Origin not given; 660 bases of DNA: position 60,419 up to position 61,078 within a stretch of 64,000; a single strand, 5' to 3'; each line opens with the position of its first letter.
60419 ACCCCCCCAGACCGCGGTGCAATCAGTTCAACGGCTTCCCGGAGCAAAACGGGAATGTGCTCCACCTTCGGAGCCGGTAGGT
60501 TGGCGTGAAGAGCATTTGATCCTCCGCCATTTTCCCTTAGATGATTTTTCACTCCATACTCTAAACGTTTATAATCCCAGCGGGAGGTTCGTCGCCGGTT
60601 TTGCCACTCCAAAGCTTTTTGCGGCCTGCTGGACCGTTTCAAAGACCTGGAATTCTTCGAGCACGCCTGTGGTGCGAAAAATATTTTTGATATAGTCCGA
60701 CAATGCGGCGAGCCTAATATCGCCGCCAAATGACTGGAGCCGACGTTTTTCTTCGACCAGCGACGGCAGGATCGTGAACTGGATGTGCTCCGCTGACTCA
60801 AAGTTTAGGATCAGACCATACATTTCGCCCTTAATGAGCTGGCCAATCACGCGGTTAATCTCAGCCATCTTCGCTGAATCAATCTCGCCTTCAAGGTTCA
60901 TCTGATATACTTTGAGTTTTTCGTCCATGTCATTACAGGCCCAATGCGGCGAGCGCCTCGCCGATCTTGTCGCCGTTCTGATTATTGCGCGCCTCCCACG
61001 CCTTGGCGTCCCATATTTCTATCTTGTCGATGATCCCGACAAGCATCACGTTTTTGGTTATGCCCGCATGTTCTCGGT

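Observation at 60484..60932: STAS-domain gene inserted between mraZ and rsmH inside the dcw cluster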

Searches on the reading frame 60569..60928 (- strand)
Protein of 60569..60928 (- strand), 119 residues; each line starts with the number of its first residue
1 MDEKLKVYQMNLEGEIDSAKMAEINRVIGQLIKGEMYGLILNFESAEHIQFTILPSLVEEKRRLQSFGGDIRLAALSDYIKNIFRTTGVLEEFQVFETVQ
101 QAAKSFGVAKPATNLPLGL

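Call 3: search_protein_families(library=pfam, proteins=[window:60569-60928:-], max_evalue=1)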
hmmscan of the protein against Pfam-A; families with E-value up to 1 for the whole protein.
window:60569-60928:- (119 aa): 3 families
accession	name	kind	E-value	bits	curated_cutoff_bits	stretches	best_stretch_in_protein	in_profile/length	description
PF01740.26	STAS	-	7e-11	42.3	22.6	1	7-102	10-106/106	STAS domain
PF05718.17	Pox_int_trans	-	0.11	11.6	22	1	40-91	301-356/382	Poxvirus intermediate transcription factor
PF09153.16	MGMT_N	-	0.13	12.8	22.1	1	26-86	14-73/90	Methylated DNA-protein cysteine methyltransferase, N-terminal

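Call 4: search_protein_families(library=ncbifam, proteins=[window:60569-60928:-], max_evalue=1)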
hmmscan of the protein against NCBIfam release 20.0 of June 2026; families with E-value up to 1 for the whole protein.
window:60569-60928:- (119 aa): 2 families
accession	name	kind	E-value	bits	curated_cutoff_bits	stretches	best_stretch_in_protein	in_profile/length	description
TIGR00377.1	ant_ant_sig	superfamily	1.3e-10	41.1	53.45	1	2-101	8-108/108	anti-sigma factor antagonist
TIGR02886.1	spore_II_AA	equivalog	3.4e-07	30.2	114.75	1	6-102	8-105/106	anti-sigma F factor antagonist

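Call 5: find_homologous_proteins(query=window:60569-60928:-, max_evalue=0.001)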
Query window:60569-60928:- (119 aa): 320 proteins with E <= 0.001 among 327 candidates; the best 120 are listed.
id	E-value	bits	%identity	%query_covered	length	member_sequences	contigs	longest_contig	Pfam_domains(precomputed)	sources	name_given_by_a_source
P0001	3.9e-65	235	94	100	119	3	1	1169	PF01740.27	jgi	jgi:anti-anti-sigma factor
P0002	4.9e-65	234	93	100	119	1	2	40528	PF01740.27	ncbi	-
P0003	6.6e-65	234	93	100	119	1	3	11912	PF01740.27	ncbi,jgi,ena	jgi:anti-anti-sigma factor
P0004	1.3e-64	233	92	100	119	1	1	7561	PF01740.27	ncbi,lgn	-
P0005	6.7e-64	231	91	100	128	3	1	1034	PF01740.27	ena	-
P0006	7.1e-64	231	93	100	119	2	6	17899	PF01740.27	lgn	-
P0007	9.7e-64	230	93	100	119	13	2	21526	PF01740.27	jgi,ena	jgi:anti-anti-sigma factor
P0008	1.4e-63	230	92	100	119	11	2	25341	PF01740.27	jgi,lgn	jgi:anti-sigma B factor antagonist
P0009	2.0e-63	229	91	100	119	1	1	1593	PF01740.27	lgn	-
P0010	3.2e-63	229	91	100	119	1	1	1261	PF01740.27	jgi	jgi:anti-anti-sigma factor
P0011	3.6e-63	228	92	100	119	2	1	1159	PF01740.27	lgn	-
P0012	5.2e-63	228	92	100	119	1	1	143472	PF01740.27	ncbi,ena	-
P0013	7.2e-63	227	91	100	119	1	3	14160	PF01740.27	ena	-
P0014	8.5e-63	227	91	100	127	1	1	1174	PF01740.27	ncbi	-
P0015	9.2e-63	227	91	100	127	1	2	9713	PF01740.27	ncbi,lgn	-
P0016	9.3e-63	227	89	100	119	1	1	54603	PF01740.27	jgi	jgi:anti-anti-sigma factor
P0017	1.2e-62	227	90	100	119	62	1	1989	PF01740.27,PF13466.13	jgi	-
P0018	1.3e-62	227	90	100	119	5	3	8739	PF01740.27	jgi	jgi:anti-anti-sigma factor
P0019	1.8e-62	226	90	100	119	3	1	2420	PF01740.27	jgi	jgi:anti-anti-sigma factor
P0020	1.9e-62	226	93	100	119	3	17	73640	PF01740.27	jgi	jgi:anti-anti-sigma factor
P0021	1.9e-62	226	90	100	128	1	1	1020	PF01740.27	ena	-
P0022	2.5e-62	226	91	100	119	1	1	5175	PF01740.27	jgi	jgi:anti-anti-sigma factor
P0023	2.6e-62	226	91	100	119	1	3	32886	PF01740.27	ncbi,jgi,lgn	jgi:anti-anti-sigma factor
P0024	2.6e-62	226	91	100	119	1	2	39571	PF01740.27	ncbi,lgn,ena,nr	ncbi:MAG: STAS domain-containing protein [Nitrospiraceae bacterium]|nr:STAS domain-containing protei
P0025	3.7e-62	225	89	100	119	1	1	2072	PF01740.27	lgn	-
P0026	5.3e-62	225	88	100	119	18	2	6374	PF01740.27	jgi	jgi:anti-anti-sigma factor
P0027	6.1e-62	224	92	100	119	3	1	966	PF01740.27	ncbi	-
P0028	6.4e-62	224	87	100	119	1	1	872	PF01740.27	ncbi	-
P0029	7.1e-62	224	88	100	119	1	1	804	PF01740.27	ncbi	-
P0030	7.7e-62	224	89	100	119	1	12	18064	PF01740.27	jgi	jgi:anti-sigma B factor antagonist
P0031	9.3e-62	224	87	100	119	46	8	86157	PF01740.27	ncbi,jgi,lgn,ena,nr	ncbi:MAG TPA: STAS domain-containing protein [Nitrospirota bacterium]|jgi:anti-anti-sigma factor|nr:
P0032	1.0e-61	224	92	100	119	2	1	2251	PF01740.27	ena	-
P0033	1.3e-61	223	88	100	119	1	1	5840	PF01740.27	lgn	-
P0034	1.7e-61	223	89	100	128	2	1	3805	PF01740.27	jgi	jgi:anti-anti-sigma factor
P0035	2.0e-61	223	88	100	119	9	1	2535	PF01740.27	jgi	jgi:anti-anti-sigma factor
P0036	2.2e-61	223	89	100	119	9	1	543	PF01740.27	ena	-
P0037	2.3e-61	223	89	100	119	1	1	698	PF01740.27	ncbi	-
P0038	2.4e-61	223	88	100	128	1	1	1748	PF01740.27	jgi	jgi:anti-anti-sigma factor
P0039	2.5e-61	222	86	100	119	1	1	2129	PF01740.27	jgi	-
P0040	2.6e-61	222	90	100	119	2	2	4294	PF01740.27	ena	-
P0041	2.7e-61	222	88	100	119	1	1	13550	PF01740.27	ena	-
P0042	3.0e-61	222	88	100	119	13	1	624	PF01740.27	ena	-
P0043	3.2e-61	222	88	100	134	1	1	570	PF01740.27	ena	-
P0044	3.3e-61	222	88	100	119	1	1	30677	PF01740.27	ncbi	-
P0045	3.9e-61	222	88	100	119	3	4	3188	PF01740.27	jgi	jgi:anti-anti-sigma factor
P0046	4.0e-61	222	89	100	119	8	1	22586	PF01740.27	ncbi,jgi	jgi:anti-anti-sigma factor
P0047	4.0e-61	222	88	100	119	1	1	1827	PF01740.27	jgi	jgi:anti-anti-sigma factor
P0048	4.6e-61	222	88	100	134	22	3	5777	PF01740.27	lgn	-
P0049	4.8e-61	222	87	100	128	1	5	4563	PF01740.27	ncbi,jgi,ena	jgi:anti-anti-sigma factor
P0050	5.1e-61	222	88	100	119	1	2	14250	PF01740.27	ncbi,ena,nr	ncbi:MAG: hypothetical protein A2078_15535 [Nitrospirae bacterium GWC2_57_9]|nr:MAG: hypothetical pr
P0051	6.4e-61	221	86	100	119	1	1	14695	PF01740.27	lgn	-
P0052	6.7e-61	221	88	100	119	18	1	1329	PF01740.27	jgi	jgi:anti-anti-sigma factor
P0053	7.7e-61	221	87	100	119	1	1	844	PF01740.27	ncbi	-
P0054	7.8e-61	221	86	100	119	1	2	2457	PF01740.27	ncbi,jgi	-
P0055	9.4e-61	221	85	100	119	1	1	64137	PF01740.27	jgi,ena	-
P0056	1.2e-60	220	87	100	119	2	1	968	PF01740.27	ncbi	-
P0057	1.3e-60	220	86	100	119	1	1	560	PF01740.27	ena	-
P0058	1.3e-60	220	87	100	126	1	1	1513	PF01740.27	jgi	-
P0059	1.5e-60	220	87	100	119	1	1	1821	PF01740.27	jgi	jgi:anti-anti-sigma factor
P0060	1.5e-60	220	85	100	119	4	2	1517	PF01740.27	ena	-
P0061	1.8e-60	220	86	100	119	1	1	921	PF01740.27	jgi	jgi:anti-anti-sigma factor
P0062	1.8e-60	220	88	100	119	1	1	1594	PF01740.27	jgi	jgi:anti-anti-sigma factor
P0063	1.9e-60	220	87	100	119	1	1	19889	PF01740.27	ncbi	-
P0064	2.1e-60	220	88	100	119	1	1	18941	PF01740.27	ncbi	-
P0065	2.1e-60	220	88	100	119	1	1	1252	PF01740.27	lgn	-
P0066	2.4e-60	219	86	100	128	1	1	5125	PF01740.27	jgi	-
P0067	2.4e-60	219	87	100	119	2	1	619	PF01740.27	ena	-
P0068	2.4e-60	219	84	100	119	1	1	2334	PF01740.27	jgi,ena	-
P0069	2.7e-60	219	87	100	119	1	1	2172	PF01740.27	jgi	jgi:anti-anti-sigma factor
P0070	2.8e-60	219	87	100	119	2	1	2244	PF01740.27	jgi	jgi:anti-anti-sigma factor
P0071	2.9e-60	219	86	100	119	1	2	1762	PF01740.27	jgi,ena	jgi:anti-anti-sigma factor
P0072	2.9e-60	219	87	100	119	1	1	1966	PF01740.27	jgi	jgi:anti-anti-sigma factor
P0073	3.1e-60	219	86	100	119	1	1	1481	PF01740.27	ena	-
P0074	3.2e-60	219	84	100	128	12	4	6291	PF01740.27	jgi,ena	jgi:anti-anti-sigma factor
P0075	3.3e-60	219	86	100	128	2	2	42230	PF01740.27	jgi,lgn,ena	-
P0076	3.4e-60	219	87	100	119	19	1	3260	PF01740.27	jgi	jgi:anti-anti-sigma factor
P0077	3.4e-60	219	86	100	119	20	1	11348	PF01740.27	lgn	-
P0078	3.4e-60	219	87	100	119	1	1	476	PF01740.27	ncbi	-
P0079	3.6e-60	219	87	100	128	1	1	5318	PF01740.27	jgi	jgi:anti-anti-sigma factor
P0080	3.6e-60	219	87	100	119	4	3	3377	PF01740.27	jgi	jgi:anti-sigma B factor antagonist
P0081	3.6e-60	219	87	100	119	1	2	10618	PF01740.27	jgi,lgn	jgi:anti-anti-sigma factor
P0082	3.8e-60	219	86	100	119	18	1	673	PF01740.27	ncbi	-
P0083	4.0e-60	219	85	100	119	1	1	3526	PF01740.27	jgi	jgi:anti-anti-sigma factor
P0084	4.1e-60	219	87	100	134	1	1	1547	PF01740.27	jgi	jgi:anti-anti-sigma factor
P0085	4.6e-60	218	87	100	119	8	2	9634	PF01740.27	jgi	jgi:anti-anti-sigma factor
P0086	5.4e-60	218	85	100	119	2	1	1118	PF01740.27,PF13466.13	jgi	jgi:anti-sigma B factor antagonist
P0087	6.9e-60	218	86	100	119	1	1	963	PF01740.27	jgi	jgi:anti-anti-sigma factor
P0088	7.1e-60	218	87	100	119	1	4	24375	PF01740.27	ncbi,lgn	-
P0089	7.4e-60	218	87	100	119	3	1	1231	PF01740.27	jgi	jgi:anti-anti-sigma factor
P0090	7.5e-60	218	87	100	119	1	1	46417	PF01740.27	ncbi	-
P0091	8.3e-60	218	87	100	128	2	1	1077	PF01740.27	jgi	-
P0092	1.0e-59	217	86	100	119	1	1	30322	PF01740.27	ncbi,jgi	-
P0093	1.1e-59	217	84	100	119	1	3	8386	PF01740.27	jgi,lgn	jgi:anti-anti-sigma factor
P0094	1.4e-59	217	87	100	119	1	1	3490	PF01740.27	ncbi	-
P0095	1.4e-59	217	85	100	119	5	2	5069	PF01740.27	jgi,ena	jgi:anti-anti-sigma factor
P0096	1.7e-59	217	82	100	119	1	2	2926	PF01740.27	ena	-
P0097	1.8e-59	217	87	100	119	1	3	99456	PF01740.27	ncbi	-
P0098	1.9e-59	216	83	100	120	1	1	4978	PF01740.27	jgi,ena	-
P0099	2.0e-59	216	83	100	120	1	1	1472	PF01740.27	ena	-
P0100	2.3e-59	216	85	100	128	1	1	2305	PF01740.27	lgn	-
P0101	2.4e-59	216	85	100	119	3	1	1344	PF01740.27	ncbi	-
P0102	2.4e-59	216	86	100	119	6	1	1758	PF01740.27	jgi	-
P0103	2.8e-59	216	85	100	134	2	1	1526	PF01740.27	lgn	-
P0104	2.9e-59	216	82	100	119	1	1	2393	PF01740.27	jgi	jgi:anti-anti-sigma factor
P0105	3.2e-59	216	83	100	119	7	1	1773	PF01740.27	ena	-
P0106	3.6e-59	216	82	100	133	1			PF01740.27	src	-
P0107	4.1e-59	215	86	100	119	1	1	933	PF01740.27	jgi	jgi:anti-anti-sigma factor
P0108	4.2e-59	215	85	100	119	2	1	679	PF01740.27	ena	-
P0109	4.5e-59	215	83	100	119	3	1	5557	PF01740.27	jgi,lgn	-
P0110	4.6e-59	215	85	100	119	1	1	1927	PF01740.27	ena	-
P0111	4.6e-59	215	87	100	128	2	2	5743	PF01740.27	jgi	jgi:anti-anti-sigma factor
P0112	4.7e-59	215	83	100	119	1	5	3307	PF01740.27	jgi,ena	jgi:anti-sigma B factor antagonist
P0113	5.0e-59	215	85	100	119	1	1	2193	PF01740.27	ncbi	-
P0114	5.5e-59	215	85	100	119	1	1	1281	PF01740.27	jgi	jgi:anti-anti-sigma factor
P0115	5.9e-59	215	86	100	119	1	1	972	PF01740.27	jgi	jgi:anti-anti-sigma factor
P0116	7.2e-59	215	81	100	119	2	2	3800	PF01740.27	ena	-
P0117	7.3e-59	215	84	100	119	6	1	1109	PF01740.27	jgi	jgi:anti-anti-sigma factor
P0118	7.4e-59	215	85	100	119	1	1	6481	PF01740.27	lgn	-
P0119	7.6e-59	215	83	100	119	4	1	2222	PF01740.27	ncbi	-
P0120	8.0e-59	214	85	100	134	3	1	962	PF01740.27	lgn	-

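Call 6: find_encoding_contigs(protein=window:60569-60928:-, flank=6000, max_places=6)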
Protein window:60569-60928:- (119 aa): no gene with exactly this product is on record in the collection.

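Call 7: find_related_loci(query=window:60569-60928:-, collection=genome_contigs, flank=4000)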
Query window:60569-60928:- (119 aa) in genome_contigs; peptide patterns used: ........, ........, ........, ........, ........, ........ (x = any residue, [..] = any of these).
313 stretches matched a pattern; 53 encode a relative of the query (tblastn E <= 1e-3); 53 distinct loci.
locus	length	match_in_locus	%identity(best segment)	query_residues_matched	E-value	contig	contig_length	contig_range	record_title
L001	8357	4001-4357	97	1-119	6e-75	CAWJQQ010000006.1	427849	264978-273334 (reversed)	MAG: Nitrospirota bacterium isolate MFD03044.bin.1.139 genome assembly, contig: contig_36598, whole genome shotgun seque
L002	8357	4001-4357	96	1-119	2e-74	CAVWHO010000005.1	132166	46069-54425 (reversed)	MAG: Nitrospirota bacterium isolate MFD01299.bin.1.129 genome assembly, contig: contig_14755, whole genome shotgun seque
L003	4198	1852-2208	93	1-119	2e-73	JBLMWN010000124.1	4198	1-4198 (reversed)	MAG: Betaproteobacteria bacterium isolate MAG281 PRJNA957066_bin7_renamed_143, whole genome shotgun sequence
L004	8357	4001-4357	93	1-119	3e-73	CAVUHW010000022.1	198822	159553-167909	MAG: Nitrospirota bacterium isolate MFD02199.bin.2.126 genome assembly, contig: contig_47336, whole genome shotgun seque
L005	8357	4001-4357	94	1-119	3e-73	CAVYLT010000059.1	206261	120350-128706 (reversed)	MAG: Nitrospirota bacterium isolate MFD01299.bin.2.211 genome assembly, contig: contig_35030, whole genome shotgun seque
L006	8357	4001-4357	92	1-119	2e-71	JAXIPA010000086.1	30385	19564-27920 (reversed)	MAG: Nitrospirota bacterium isolate Fractures_MAG_07 c_000000256084, whole genome shotgun sequence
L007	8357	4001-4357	89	1-119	2e-71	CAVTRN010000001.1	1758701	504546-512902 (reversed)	MAG: Nitrospirota bacterium isolate MFD09567.bin.1.28 genome assembly, contig: contig_27343, whole genome shotgun sequen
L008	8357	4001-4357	91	1-119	7e-71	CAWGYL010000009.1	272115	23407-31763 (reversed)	MAG: Nitrospirota bacterium isolate MFD01716.bin.1.191 genome assembly, contig: contig_54698, whole genome shotgun seque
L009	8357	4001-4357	91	1-119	1e-70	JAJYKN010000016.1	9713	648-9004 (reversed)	MAG: Nitrospirae bacterium isolate DBS2-1.bin42 NODE_13676_length_9713_cov_0.862716, whole genome shotgun sequence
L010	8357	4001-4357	91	1-119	1e-70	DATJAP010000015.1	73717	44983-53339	MAG TPA_asm: Nitrospirota bacterium isolate SMAG_U15330 k141_2936211, whole genome shotgun sequence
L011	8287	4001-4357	91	1-119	3e-70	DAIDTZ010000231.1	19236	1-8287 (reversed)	MAG TPA_asm: Nitrospirae bacterium isolate clean5362 k141_592652, whole genome shotgun sequence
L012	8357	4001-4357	89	1-119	2e-70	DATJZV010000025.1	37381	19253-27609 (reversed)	MAG TPA_asm: Nitrospirota bacterium isolate SMAG_U15187 k141_377369, whole genome shotgun sequence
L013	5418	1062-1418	91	1-119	3e-70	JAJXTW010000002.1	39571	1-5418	MAG: Nitrospirae bacterium isolate BP4.bin67 NODE_894_length_39571_cov_1.466180, whole genome shotgun sequence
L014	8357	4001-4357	88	1-119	1e-69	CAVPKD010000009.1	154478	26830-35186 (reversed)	MAG: Nitrospirota bacterium isolate MFD10007.bin.2.19 genome assembly, contig: contig_71001, whole genome shotgun sequen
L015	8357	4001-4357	89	1-119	2e-69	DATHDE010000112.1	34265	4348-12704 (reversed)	MAG TPA_asm: Nitrospirota bacterium isolate SMAG_U12385 k141_97889, whole genome shotgun sequence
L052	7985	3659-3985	83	1-109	1e-57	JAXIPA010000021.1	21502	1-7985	MAG: Nitrospirota bacterium isolate Fractures_MAG_07 c_000000253785, whole genome shotgun sequence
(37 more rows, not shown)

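Call 14: search_protein_representatives(protein=window:60569-60928:-)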
Query: 119 residues. Proteins with E-value up to 0.001 (for the whole library): 493; up to 1e-10: 17; up to 1e-30: 2. The best 150 are listed.
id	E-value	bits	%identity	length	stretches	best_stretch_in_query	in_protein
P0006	2.3e-64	230.6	93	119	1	1-119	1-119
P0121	8.6e-32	125.9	83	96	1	1-75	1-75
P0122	9.7e-22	93.6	44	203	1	7-108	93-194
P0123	1.2e-19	86.8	87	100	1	1-54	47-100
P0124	2.3e-19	85.9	30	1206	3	13-106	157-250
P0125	3.4e-17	78.9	40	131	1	13-113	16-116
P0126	2.7e-16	76.1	74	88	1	1-53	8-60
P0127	2.6e-15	72.9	77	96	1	36-82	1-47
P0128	8.2e-14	68.1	36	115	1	14-107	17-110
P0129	1.7e-13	67.1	27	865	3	6-106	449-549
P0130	2.7e-13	66.4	36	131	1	10-108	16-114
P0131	1.0e-12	64.5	33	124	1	7-105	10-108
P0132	7.4e-12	61.8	34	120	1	5-108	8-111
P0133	9.9e-12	61.4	35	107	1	10-107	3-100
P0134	4.1e-11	59.4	30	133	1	6-106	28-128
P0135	5.1e-11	59.1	32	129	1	6-106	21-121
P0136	6.2e-11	58.8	34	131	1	9-105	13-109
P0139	2.3e-10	57.0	34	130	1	7-106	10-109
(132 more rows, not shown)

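Call 15: find_encoding_contigs(protein=P0125, flank=4000, max_places=4)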
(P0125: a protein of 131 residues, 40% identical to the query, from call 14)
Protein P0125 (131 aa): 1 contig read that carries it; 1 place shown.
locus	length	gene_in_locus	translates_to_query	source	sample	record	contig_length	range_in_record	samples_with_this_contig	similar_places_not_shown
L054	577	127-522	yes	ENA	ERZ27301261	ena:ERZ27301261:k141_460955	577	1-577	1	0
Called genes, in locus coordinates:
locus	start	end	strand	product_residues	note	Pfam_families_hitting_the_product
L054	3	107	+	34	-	?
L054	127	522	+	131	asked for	PF01740:STAS, PF13466:STAS_2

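Call 16: find_encoding_contigs(protein=P0122, flank=4000, max_places=4)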
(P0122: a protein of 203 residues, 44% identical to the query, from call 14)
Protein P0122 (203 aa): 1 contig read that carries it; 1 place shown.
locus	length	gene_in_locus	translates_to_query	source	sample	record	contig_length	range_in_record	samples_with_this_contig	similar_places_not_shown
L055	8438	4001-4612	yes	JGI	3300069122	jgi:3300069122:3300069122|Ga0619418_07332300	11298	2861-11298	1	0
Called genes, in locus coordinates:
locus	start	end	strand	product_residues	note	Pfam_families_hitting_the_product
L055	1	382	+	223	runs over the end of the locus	-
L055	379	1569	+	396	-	PF12704:MacB_PCD, PF02687:FtsX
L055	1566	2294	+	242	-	PF00005:ABC_tran, PF13304:AAA_21 (weak)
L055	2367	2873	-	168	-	-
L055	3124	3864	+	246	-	PF00072:Response_reg, PF00165:HTH_AraC (weak), PF12833:HTH_18, PF00165:HTH_AraC (weak)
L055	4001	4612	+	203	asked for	PF23545:Zn_ribbon_HMPTM, PF01740:STAS, PF13466:STAS_2 (faint)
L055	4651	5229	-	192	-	PF07719:TPR_2 (faint), PF13181:TPR_8 (faint)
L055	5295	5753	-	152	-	PF04074:DUF386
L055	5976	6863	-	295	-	PF00781:DAGK_cat, PF19279:YegS_C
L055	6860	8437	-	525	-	?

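Call 18: find_encoding_contigs(protein=P0128, flank=4000, max_places=3)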
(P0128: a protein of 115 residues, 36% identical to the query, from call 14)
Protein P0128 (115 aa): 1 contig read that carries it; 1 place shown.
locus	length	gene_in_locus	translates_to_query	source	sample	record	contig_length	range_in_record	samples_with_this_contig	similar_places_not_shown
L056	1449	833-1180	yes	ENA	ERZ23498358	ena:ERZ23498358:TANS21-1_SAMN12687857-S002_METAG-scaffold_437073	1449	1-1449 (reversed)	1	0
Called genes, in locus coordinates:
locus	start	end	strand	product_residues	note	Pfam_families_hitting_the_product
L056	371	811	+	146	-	PF02381:MraZ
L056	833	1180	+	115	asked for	PF01740:STAS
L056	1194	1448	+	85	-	?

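Call 19: find_encoding_contigs(protein=P0131, flank=4000, max_places=3)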
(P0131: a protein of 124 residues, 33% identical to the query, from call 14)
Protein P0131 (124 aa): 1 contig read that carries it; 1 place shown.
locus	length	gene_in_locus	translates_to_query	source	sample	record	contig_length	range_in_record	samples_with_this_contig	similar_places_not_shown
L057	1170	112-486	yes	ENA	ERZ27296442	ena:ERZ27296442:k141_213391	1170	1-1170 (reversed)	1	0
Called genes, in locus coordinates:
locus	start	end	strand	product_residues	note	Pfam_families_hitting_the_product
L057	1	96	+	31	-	?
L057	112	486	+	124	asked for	PF01740:STAS, PF13466:STAS_2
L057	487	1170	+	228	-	?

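Call 20: find_encoding_contigs(protein=P0132, flank=4000, max_places=3)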
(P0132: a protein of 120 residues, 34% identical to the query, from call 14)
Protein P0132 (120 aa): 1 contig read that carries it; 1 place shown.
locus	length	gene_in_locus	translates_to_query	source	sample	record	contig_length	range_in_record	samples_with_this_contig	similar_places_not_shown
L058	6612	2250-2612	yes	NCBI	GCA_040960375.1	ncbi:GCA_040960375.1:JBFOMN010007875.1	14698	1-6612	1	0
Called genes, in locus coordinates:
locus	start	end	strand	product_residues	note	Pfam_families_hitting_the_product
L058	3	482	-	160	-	?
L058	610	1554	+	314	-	PF00248:Aldo_ket_red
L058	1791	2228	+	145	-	PF02381:MraZ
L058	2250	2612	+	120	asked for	PF01740:STAS (weak), PF13466:STAS_2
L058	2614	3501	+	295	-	PF01795:Methyltransf_5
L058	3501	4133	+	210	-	PF04999:FtsL (faint), PF04977:DivIC (faint)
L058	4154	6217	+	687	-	PF03717:PBP_dimer, PF00905:Transpeptidase, PF03793:PASTA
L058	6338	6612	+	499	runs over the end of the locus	PF01225:Mur_ligase, PF08245:Mur_ligase_M, PF02875:Mur_ligase_C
